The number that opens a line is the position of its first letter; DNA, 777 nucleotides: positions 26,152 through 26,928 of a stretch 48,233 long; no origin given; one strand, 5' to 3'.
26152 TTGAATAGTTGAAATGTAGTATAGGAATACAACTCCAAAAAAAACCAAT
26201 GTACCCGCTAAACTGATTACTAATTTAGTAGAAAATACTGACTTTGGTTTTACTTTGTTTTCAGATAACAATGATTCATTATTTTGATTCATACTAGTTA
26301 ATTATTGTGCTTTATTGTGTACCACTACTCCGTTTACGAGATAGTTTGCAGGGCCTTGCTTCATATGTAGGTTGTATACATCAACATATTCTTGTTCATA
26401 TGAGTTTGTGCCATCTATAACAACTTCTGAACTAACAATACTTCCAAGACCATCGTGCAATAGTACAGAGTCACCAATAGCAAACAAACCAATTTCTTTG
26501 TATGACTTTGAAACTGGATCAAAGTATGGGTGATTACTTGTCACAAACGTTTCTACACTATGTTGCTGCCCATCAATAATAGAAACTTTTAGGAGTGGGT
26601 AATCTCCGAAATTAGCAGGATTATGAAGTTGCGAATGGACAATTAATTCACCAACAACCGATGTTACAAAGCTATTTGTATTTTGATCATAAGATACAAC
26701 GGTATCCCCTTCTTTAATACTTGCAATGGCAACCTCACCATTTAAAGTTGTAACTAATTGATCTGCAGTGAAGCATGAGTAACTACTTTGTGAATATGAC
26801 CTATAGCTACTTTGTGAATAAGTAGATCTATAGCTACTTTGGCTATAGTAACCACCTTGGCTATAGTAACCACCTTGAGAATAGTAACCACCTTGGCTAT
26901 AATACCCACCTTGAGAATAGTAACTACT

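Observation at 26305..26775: Terminal Hint domains with only 3-4 residues after the HN motif: Hedgehog-like rather than intein- or toxin-releasing architecture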

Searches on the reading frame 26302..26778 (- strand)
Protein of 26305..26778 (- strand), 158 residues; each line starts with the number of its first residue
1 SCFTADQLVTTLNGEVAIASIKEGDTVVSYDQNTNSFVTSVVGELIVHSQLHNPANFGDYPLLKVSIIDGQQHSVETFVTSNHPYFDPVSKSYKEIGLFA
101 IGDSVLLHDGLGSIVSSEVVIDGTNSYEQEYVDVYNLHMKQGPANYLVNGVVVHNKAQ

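Call 7: find_homologous_proteins(query=window:26305-26778:-, max_evalue=0.001)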
Query seq(158 aa) (158 aa): 6 proteins with E <= 0.001 among 28 candidates.
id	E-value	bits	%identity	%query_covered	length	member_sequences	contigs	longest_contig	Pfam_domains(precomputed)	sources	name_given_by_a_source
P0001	8.0e-57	209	72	87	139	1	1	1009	-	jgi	jgi:hypothetical protein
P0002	2.4e-42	162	60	82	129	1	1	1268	-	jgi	jgi:hypothetical protein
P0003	2.8e-29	120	43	97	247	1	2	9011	-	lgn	-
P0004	3.5e-28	116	46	84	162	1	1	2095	-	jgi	jgi:hypothetical protein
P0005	2.3e-22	97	45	89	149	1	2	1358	-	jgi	jgi:intein/homing endonuclease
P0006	3.0e-18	84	43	85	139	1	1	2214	-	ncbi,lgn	-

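Call 10: find_encoding_contigs(protein=P0003, flank=10000)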
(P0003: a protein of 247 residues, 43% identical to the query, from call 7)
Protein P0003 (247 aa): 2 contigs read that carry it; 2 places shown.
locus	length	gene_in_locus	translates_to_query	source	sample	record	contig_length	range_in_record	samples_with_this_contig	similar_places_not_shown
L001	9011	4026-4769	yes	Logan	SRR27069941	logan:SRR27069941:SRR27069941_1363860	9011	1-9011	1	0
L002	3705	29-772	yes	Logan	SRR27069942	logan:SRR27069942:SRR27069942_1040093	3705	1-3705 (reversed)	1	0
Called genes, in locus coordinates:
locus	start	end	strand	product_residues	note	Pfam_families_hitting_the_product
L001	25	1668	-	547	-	PF13360:PQQ_2, PF13570:Beta-prop_ACSF4, PF23414:Beta-prop_EML_2 (weak), PF13570:Beta-prop_ACSF4, PF25173:Beta-prop_WDR3_1st (weak), PF25175:Beta-prop_WDR5 (weak), PF13360:PQQ_2, PF24807:WD40_CDC20-Fz (weak), +8 more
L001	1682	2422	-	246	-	PF00881:Nitroreductase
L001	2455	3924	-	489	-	PF02624:YcaO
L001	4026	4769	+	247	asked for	-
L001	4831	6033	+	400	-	PF07719:TPR_2 (faint), PF13181:TPR_8 (faint), PF00515:TPR_1 (faint), PF13424:TPR_12 (faint), PF13428:TPR_14 (faint), PF13414:TPR_11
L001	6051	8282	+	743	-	PF21033:RMD1-3 (faint), PF13414:TPR_11 (faint), PF13428:TPR_14 (faint), PF13431:TPR_17 (faint), PF00515:TPR_1 (faint), PF13432:TPR_16 (weak), PF13424:TPR_12 (weak), PF14559:TPR_19, +5 more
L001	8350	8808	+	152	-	-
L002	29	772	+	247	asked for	-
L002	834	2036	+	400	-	PF07719:TPR_2 (faint), PF13181:TPR_8 (faint), PF00515:TPR_1 (faint), PF13424:TPR_12 (faint), PF13428:TPR_14 (faint), PF13414:TPR_11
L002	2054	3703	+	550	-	?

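Call 11: find_encoding_contigs(protein=P0006, flank=10000)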
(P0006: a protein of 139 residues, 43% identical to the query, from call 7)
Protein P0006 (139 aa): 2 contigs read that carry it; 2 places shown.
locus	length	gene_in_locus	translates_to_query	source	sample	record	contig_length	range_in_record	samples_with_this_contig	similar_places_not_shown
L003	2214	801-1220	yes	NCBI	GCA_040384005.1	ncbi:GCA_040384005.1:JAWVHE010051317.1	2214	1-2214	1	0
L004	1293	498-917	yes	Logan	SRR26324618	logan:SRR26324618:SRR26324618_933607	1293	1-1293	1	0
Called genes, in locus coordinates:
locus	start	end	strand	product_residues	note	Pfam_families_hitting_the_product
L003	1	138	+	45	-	?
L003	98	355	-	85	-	-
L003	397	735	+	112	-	-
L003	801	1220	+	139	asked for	-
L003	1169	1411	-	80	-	-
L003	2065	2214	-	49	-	?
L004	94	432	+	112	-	-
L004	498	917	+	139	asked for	-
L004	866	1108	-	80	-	-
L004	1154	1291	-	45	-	?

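Call 18: find_related_loci(query=A1, collection=genome_contigs, flank=10000)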
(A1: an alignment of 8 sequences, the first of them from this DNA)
Query A1 (158 aa) in genome_contigs; peptide patterns used: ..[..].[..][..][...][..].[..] (x = any residue, [..] = any of these).
140 stretches matched a pattern; 7 encode a relative of the query (tblastn E <= 1e-3); 7 distinct loci.
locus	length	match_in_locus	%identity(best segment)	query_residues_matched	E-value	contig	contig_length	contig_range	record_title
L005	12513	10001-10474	49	1-158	3e-39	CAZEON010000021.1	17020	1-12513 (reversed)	MAG TPA_asm: uncultured Candidatus Peribacteria bacterium isolate binchicken_co181_617 genome assembly, contig: NODE_561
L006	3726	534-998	42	2-156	6e-37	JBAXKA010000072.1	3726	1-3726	MAG: Candidatus Moraniibacteriota bacterium isolate ELA389 MAG389_72, whole genome shotgun sequence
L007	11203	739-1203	41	1-155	4e-35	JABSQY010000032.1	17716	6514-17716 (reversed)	MAG: Nanoarchaeales archaeon isolate DT_72 DT-Nanoarchaeia-1_scaffold_32, whole genome shotgun sequence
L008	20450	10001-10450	44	1-158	6e-35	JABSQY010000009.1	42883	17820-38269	MAG: Nanoarchaeales archaeon isolate DT_72 DT-Nanoarchaeia-1_scaffold_9, whole genome shotgun sequence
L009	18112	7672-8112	44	2-156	3e-32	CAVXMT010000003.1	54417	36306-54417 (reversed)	MAG: uncultured Candidatus Gracilibacteria bacterium isolate MFD02832.bin.2.127 genome assembly, contig: contig_23589, w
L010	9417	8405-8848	43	2-157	2e-29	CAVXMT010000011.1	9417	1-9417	MAG: uncultured Candidatus Gracilibacteria bacterium isolate MFD02832.bin.2.127 genome assembly, contig: contig_57749, w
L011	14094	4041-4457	37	2-155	6e-24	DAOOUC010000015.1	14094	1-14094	MAG TPA_asm: archaeon isolate AMR_MDS_2477 NODE_2896_length_14094_cov_7.288838, whole genome shotgun sequence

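Call 26: find_related_loci(query=A1, collection=metagenome_contigs, flank=10000)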
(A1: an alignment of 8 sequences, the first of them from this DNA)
Query A1 (158 aa) in metagenome_contigs; peptide patterns used: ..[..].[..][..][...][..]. (x = any residue, [..] = any of these).
423 stretches matched a pattern; 23 encode a relative of the query (tblastn E <= 1e-3); 23 distinct loci.
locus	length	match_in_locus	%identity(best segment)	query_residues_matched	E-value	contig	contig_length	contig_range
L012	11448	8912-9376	51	1-155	9e-40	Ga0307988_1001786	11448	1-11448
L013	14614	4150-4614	51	1-155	9e-40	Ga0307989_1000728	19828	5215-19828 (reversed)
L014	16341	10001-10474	49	1-158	6e-39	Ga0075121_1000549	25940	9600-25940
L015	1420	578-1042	42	2-156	3e-37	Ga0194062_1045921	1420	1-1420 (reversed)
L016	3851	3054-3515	44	2-155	5e-32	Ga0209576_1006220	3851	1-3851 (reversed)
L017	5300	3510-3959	44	2-158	1e-30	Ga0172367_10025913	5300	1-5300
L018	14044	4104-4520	37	2-155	1e-23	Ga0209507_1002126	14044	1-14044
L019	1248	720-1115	35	9-155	2e-20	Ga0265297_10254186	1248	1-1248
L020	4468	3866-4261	31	2-155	4e-13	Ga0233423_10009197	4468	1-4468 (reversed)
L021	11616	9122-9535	32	2-157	2e-11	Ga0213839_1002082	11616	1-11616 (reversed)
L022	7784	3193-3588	25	2-155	1e-9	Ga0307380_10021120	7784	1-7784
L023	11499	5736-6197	24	2-155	7e-8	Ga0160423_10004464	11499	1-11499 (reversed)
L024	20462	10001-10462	24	2-155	2e-7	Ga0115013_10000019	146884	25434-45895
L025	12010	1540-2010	26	2-158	1e-6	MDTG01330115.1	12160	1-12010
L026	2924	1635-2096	26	1-158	2e-6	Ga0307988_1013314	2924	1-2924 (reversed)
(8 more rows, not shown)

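Call 32: search_protein_families(library=pfam, proteins=[L001:4831-6033:+, L006:1037-2167:+, L001:6051-8282:+, L006:2164-2985:+, L001:25-1668:-, L001:8350-8808:+, L001:2455-3924:-], max_evalue=0.05)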
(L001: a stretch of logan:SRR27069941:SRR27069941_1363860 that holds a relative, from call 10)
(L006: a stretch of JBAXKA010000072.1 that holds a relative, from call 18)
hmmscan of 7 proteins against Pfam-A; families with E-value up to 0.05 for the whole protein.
L001:4831-6033:+ (400 aa): 16 families
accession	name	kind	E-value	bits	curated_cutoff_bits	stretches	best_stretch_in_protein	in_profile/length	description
PF07719.23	TPR_2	-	7e-10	38.7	27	2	352-382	4-34/34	Tetratricopeptide repeat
PF00515.34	TPR_1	-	1.5e-09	37.7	27.8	2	355-382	7-34/34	Tetratricopeptide repeat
PF13181.12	TPR_8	-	2.5e-09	37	25.7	2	355-382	7-34/34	Tetratricopeptide repeat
PF13414.12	TPR_11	-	9.6e-08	32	26.8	1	356-388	1-33/42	TPR repeat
PF13428.12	TPR_14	-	3.2e-06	27.7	23.5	1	352-386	4-38/44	Tetratricopeptide repeat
PF13424.12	TPR_12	-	3.2e-06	27.7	30.1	1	347-380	43-76/77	Tetratricopeptide repeat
PF14559.12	TPR_19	-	8.4e-05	23.3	25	0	360-388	2-30/68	Tetratricopeptide repeat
PF13431.12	TPR_17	-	0.00016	22.1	24.4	0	293-312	14-33/34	Tetratricopeptide repeat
PF13432.12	TPR_16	-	0.00037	21.3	32.7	1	355-385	3-33/65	Tetratricopeptide repeat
PF04393.18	DUF535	-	0.0012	18.7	27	1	172-248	200-276/281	Protein of unknown function (DUF535)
PF09976.15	TPR_21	-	0.0026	18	25.5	0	356-380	153-177/193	Tetratricopeptide repeat-like domain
PF13176.12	TPR_7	-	0.007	16.8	27.9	0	355-382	5-32/36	Tetratricopeptide repeat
PF13374.12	TPR_10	-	0.0085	16.5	27.5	0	355-379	8-32/42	Tetratricopeptide repeat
PF13926.11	DUF4211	-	0.019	15.5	27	1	269-343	36-107/137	Domain of unknown function (DUF4211)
PF23914.1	TPR_CcmH_CycH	-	0.022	15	42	0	354-386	55-87/158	Cytochrome c-type biogenesis protein H TPR domain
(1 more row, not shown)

L006:1037-2167:+ (376 aa): 7 families
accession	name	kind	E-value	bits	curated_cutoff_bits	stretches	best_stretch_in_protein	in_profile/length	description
PF07719.23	TPR_2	-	9.3e-09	35.2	27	1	328-357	4-33/34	Tetratricopeptide repeat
PF13181.12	TPR_8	-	1.9e-07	31.1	25.7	1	328-352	4-28/34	Tetratricopeptide repeat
PF00515.34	TPR_1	-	3.2e-06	27.2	27.8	1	328-357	4-33/34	Tetratricopeptide repeat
PF23914.1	TPR_CcmH_CycH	-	0.00017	21.9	42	1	327-362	52-87/158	Cytochrome c-type biogenesis protein H TPR domain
PF13424.12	TPR_12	-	0.0016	19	30.1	0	328-355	6-33/77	Tetratricopeptide repeat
PF10516.15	SHNi-TPR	-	0.028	14.4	21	0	330-352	6-28/38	SHNi-TPR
PF13428.12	TPR_14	-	0.029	15.5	23.5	0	326-361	2-37/44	Tetratricopeptide repeat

L001:6051-8282:+ (743 aa): 19 families
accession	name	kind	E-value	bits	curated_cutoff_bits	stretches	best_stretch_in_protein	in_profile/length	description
PF14559.12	TPR_19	-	4.7e-14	52.9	25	2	150-199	2-51/68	Tetratricopeptide repeat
PF07719.23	TPR_2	-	1.1e-13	50.6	27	2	141-172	3-34/34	Tetratricopeptide repeat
PF13431.12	TPR_17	-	2.9e-12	46.3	24.4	0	163-194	3-34/34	Tetratricopeptide repeat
PF13432.12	TPR_16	-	1.3e-10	41.9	32.7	2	109-173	1-65/65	Tetratricopeptide repeat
PF13428.12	TPR_14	-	1.4e-09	38.1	23.5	1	140-180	2-42/44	Tetratricopeptide repeat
PF13424.12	TPR_12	-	2e-09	37.9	30.1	2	142-170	48-76/77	Tetratricopeptide repeat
PF00515.34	TPR_1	-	2.8e-09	36.8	27.8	0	72-104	2-34/34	Tetratricopeptide repeat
PF13181.12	TPR_8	-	2.9e-09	36.8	25.7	0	179-199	7-27/34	Tetratricopeptide repeat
PF13174.12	TPR_6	-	1.4e-08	35.3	26.3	0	108-137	3-32/33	Tetratricopeptide repeat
PF00041.27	fn3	-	8e-07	29.6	25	1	456-534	10-82/84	Fibronectin type III domain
PF13414.12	TPR_11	-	2.3e-06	27.6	26.8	0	55-82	12-39/42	TPR repeat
PF13371.12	TPR_9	-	1.8e-05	25.1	35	0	78-137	2-61/73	Tetratricopeptide repeat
PF12895.13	ANAPC3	-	0.00026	21.6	27.2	0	145-199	29-82/82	Anaphase-promoting complex, cyclosome, subunit 3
PF13374.12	TPR_10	-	0.00067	20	27.5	0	144-168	7-31/42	Tetratricopeptide repeat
PF24575.1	TPR_Slam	-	0.0027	18.5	35.2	0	109-160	51-102/104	Surface lipoprotein assembly modifier, N-terminal TPR repeats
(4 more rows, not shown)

L006:2164-2985:+ (273 aa): 9 families
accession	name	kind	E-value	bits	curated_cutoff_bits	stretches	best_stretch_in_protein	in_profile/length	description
PF07719.23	TPR_2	-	7e-06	26.2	27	1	183-212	3-32/34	Tetratricopeptide repeat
PF13432.12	TPR_16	-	0.00014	22.7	32.7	0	118-164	2-48/65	Tetratricopeptide repeat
PF13371.12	TPR_9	-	0.00017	22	35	1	158-209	6-57/73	Tetratricopeptide repeat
PF13431.12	TPR_17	-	0.00018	22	24.4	0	136-165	2-31/34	Tetratricopeptide repeat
PF13424.12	TPR_12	-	0.00022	21.8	30.1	1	182-219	4-41/77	Tetratricopeptide repeat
PF00515.34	TPR_1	-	0.0025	18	27.8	1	183-212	3-32/34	Tetratricopeptide repeat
PF13181.12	TPR_8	-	0.0059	17.1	25.7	0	186-213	6-33/34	Tetratricopeptide repeat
PF14559.12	TPR_19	-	0.011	16.5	25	0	126-172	4-50/68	Tetratricopeptide repeat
PF25064.1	ARM_TT21_5th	-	0.016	15.9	27.8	0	129-209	17-100/117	TT21 fifth ARM repeats domain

L001:25-1668:- (547 aa): 20 families
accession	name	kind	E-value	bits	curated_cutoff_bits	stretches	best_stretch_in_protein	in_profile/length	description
PF13570.13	Beta-prop_ACSF4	-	3.4e-64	217.8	133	2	327-541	29-244/329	Beta-alanine-activating enzyme, beta-propeller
PF13360.13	PQQ_2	-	1.3e-34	120.3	27.6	2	200-345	15-146/233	Outer membrane protein assembly factor BamB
PF01011.28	PQQ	-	3.3e-13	49.7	26.7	2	428-476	44-92/595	Glucose/ethanol/alcohol dehydrogenase, beta-propeller domain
PF23414.1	Beta-prop_EML_2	-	4.5e-09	36.5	90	1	275-423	16-158/266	Echinoderm microtubule-associated protein second beta-propeller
PF25173.1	Beta-prop_WDR3_1st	-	6.7e-08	32.9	154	1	333-491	15-177/184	WDR3 first beta-propeller domain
PF25174.1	Beta-prop_THOC3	-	7e-08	32.2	305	1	266-434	97-258/272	THOC3 beta-propeller domain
PF24796.1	WDR55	-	3.1e-07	30.2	200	1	268-457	64-249/296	WDR55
PF24807.1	WD40_CDC20-Fz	-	4.7e-07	29.8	200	1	350-463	11-125/292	CDC20/Fizzy WD40 domain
PF25293.1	Beta-prop_EMC1_N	-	3e-06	27.5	34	0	225-382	32-190/219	EMC1 N-terminal beta-propeller domain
PF23775.1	Beta-prop_RIG_2nd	-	5.4e-06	26.5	80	1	361-535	6-190/278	RIG second beta-propeller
PF12894.13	ANAPC4_WD40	-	1.8e-05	25.3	22.9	0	357-432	5-81/91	Anaphase-promoting complex subunit 4 WD40 domain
PF25171.1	Beta-prop_WDR36-Utp21_1st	-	2.1e-05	24.5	80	0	325-427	128-231/266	WDR36/Utp21 first beta-propeller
PF00156.33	Pribosyltran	-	7.8e-05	22.5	26.3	1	91-159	52-125/158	Phosphoribosyl transferase domain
PF17005.11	WD40_like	-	0.00016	21.6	40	0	479-544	51-113/301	WD40-like domain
PF24814.1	WD40_Prp19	-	0.00027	20.5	320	0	349-464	9-126/281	Prp19 WD40 domain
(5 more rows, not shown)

L001:8350-8808:+ (152 aa): 1 family
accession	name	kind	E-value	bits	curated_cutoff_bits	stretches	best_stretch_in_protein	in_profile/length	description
PF06819.16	Arc_PepC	-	0.027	15.1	23.4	0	55-98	55-98/110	Archaeal Peptidase A24 C-terminal Domain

L001:2455-3924:- (489 aa): 2 families
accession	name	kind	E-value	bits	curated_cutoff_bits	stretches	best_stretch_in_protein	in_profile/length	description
PF02624.21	YcaO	-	1e-50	173.4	25.7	1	107-449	6-324/325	YcaO cyclodehydratase, ATP-ad Mg2+-binding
PF09860.14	DUF2087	-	0.038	14.6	22.4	0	207-251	4-47/69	Uncharacterized protein conserved in bacteria (DUF2087)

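Call 51: search_solved_structures(query=A1, max_evalue=1, show_alignments=3)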
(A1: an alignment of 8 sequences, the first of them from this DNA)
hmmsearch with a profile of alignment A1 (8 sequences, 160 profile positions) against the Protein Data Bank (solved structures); distinct sequences matched with E-value up to 1: 16.
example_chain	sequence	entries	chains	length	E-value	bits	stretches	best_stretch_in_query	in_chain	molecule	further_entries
2lwy_A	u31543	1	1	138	6.6e-07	32.4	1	2-154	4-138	BACTERIAL INTEIN-LIKE DOMAIN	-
6y75_A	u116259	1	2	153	1.8e-06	31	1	7-156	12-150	NAD(P)(+)--arginine ADP-ribosyltransferase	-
6tmm_AAA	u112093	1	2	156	1.8e-06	30.9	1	7-156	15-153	NAD(P)(+)--arginine ADP-ribosyltransferase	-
6tmm_BBB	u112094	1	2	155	2e-06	30.8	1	7-156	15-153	NAD(P)(+)--arginine ADP-ribosyltransferase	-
6y75_B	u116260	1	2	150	2.1e-06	30.7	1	7-154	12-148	NAD(P)(+)--arginine ADP-ribosyltransferase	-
6rpp_A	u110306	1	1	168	0.0008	22.4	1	68-154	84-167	Cell division control protein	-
8w20_A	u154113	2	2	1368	0.0074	19.2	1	3-120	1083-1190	Intein C-terminal splicing domain-containing protein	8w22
6rpq_A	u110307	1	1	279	0.012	18.5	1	74-154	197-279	Ubiquitin-like protein SMT3,1108aa long hypothetical cell division control protein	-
3ifj_A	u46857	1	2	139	0.13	15.2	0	5-46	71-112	Endonuclease PI-MtuI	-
2p12_A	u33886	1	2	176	0.2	14.5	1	79-107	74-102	Hypothetical protein DUF402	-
3igd_A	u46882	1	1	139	0.34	13.8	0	5-46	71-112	Endonuclease PI-MtuI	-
2in9_A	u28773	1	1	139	0.35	13.8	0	5-46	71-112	Endonuclease PI-MtuI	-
2in0_A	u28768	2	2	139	0.36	13.7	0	5-46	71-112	Endonuclease PI-MtuI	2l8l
5k08_A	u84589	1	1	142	0.45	13.4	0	5-46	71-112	RecA mini intein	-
5i0a_A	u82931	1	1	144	0.45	13.4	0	5-46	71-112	Intein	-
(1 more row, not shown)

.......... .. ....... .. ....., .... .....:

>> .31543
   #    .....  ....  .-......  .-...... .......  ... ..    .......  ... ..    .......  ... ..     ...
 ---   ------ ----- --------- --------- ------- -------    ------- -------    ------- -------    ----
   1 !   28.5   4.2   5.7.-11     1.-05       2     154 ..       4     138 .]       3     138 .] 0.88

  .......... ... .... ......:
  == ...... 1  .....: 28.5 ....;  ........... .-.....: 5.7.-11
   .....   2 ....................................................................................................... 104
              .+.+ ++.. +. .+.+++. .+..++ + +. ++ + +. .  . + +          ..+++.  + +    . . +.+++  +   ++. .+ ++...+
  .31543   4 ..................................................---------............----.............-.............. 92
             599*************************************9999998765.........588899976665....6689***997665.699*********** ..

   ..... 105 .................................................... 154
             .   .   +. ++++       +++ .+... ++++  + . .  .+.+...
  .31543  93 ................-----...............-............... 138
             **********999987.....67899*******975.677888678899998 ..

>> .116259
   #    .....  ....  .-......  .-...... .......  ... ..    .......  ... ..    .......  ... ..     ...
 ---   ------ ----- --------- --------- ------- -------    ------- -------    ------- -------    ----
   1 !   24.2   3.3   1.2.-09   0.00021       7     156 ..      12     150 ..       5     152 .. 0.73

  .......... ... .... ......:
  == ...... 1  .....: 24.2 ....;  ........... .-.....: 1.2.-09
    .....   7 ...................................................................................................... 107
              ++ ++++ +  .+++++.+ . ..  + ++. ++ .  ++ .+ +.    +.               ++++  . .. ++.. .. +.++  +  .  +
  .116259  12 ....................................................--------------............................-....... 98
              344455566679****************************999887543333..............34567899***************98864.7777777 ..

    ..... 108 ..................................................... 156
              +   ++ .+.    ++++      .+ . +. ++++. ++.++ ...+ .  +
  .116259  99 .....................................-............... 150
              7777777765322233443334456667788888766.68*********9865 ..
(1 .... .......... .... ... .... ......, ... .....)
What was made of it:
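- Checked: In that alignment Cys1 (Ala in the deposited chain), T..H and VHN fall at equivalent positions (call 51).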

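Call 62: predict_structure(alignment_id=A3)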
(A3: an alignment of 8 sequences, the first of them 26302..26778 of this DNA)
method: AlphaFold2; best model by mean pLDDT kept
length: 158 residues; sequences in the alignment: 8
mean_pLDDT: 92.6   pTM: 0.88
mean pLDDT of the five models: 92.6, 92.3, 91.9, 91.8, 89.0
residues with pLDDT >= 90: 135; 70-90: 16; 50-70: 6; < 50: 1
segments of 3 or more residues with pLDDT < 50: none
pLDDT, mean of each block of 10 residues (from residue 1): 96 96 97 95 93 88 95 95 96 95 96 96 72 92 96 81
secondary structure, 60 per line:
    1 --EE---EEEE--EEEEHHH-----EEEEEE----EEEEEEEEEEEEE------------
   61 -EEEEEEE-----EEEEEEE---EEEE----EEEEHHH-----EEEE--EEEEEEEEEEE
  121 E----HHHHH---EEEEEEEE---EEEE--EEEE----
elements in order: E8-11 E14-17 E26-31 E36-48 E62-68 E74-80 E84-87 E92-95 E104-107 E110-121 H126-130 E134-141 E145-148 E151-154
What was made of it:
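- Checked: The AlphaFold2 model has mean pLDDT 92.6 (call 62).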

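Call 64: search_protein_representatives(alignment_id=A3)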
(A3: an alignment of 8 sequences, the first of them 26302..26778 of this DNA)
Query: 8 sequences, 161 profile positions. Proteins with E-value up to 0.001 (for the whole library): 3630; up to 1e-10: 392; up to 1e-30: 55. The best 150 are listed.
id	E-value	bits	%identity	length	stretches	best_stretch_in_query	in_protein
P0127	1.0e-100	350.4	-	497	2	2-156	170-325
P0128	4.5e-78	276.7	-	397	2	2-157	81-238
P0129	1.3e-67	242.7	-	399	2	2-156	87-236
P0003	8.7e-66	236.8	-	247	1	1-156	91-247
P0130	3.2e-60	218.7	-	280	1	1-155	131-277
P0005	1.7e-58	213.1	-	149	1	16-158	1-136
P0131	2.9e-57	209.1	-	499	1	1-155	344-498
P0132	1.0e-55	204.1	-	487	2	2-155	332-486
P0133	6.1e-55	201.6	-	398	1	1-156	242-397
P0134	1.1e-54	200.7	-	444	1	1-155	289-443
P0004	2.1e-53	196.5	-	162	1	25-158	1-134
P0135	7.0e-53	194.8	-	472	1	1-157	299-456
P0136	8.0e-51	188.2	-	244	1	1-155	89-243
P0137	2.4e-50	186.6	-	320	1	1-155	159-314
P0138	1.1e-49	184.5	-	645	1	1-157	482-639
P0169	5.1e-36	140.0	-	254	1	2-156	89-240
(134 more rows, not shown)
